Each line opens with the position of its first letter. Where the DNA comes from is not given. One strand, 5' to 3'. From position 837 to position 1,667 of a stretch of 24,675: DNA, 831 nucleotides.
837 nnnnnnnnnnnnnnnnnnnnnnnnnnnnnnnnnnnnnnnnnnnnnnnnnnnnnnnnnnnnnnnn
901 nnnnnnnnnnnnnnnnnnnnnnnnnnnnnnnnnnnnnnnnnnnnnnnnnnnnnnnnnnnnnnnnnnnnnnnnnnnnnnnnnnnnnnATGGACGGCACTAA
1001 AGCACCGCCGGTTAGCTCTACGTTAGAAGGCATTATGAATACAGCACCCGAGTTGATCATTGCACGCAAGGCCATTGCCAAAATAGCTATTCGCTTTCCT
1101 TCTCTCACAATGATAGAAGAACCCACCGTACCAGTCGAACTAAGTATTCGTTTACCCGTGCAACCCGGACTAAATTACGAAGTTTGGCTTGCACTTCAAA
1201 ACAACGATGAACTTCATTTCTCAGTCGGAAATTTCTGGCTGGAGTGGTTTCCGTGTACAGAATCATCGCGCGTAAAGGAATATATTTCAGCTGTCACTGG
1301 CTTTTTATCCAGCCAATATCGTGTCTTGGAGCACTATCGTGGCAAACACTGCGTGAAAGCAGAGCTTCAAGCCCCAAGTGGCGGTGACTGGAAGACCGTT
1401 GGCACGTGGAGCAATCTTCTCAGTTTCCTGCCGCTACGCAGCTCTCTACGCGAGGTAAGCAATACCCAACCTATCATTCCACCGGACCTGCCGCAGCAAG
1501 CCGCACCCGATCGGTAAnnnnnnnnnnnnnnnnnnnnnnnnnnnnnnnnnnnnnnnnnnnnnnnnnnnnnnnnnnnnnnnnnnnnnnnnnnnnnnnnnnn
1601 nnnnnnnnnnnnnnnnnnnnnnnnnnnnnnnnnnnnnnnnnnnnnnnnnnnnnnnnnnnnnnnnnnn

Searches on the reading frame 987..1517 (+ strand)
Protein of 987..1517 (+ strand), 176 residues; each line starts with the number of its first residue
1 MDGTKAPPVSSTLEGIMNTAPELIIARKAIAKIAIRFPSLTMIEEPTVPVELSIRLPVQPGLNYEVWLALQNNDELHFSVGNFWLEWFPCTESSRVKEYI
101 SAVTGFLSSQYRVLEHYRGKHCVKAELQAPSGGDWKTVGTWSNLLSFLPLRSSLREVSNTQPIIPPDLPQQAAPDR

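Call 11: find_encoding_contigs(protein=window:987-1517:+, flank=10000, max_places=5)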
Protein window:987-1517:+ (176 aa): 24 contigs read that carry it; 5 places shown.
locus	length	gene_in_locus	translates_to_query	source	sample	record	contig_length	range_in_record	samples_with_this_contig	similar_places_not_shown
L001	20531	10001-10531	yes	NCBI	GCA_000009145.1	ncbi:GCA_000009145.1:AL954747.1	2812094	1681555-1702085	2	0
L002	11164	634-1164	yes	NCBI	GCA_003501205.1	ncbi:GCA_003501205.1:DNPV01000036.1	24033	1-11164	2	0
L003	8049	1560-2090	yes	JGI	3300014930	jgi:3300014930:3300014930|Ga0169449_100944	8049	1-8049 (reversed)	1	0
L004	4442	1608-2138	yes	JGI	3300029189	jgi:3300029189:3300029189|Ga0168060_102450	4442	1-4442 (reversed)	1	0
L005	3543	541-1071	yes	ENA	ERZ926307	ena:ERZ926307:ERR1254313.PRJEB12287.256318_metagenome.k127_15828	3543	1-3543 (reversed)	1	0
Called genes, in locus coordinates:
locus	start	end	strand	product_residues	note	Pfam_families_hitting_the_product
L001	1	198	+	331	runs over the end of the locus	PF07732:Cu-oxidase_3, PF07731:Cu-oxidase_2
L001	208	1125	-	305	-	PF00126:HTH_1, PF03466:LysR_substrate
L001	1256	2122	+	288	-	PF02678:Pirin, PF05726:Pirin_C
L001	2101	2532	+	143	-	PF07291:MauE (weak), PF07681:DoxX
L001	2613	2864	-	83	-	-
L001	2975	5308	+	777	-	PF02771:Acyl-CoA_dh_N, PF02770:Acyl-CoA_dh_M, PF00441:Acyl-CoA_dh_1, PF09317:ACDH_C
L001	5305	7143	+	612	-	PF00501:AMP-binding, PF23562:AMP-binding_C_3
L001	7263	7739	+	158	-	-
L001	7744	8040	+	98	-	-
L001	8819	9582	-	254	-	PF13340:DUF4096, PF13359:DDE_Tnp_4 (faint), PF01609:DDE_Tnp_1, PF13612:DDE_Tnp_1_3, PF13586:DDE_Tnp_1_2 (weak)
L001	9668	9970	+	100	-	-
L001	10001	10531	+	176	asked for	-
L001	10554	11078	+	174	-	-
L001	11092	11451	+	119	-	PF01710:HTH_Tnp_IS630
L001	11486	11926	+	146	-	PF13358:DDE_3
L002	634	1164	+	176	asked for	-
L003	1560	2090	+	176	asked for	-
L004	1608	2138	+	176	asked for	-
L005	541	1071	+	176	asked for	-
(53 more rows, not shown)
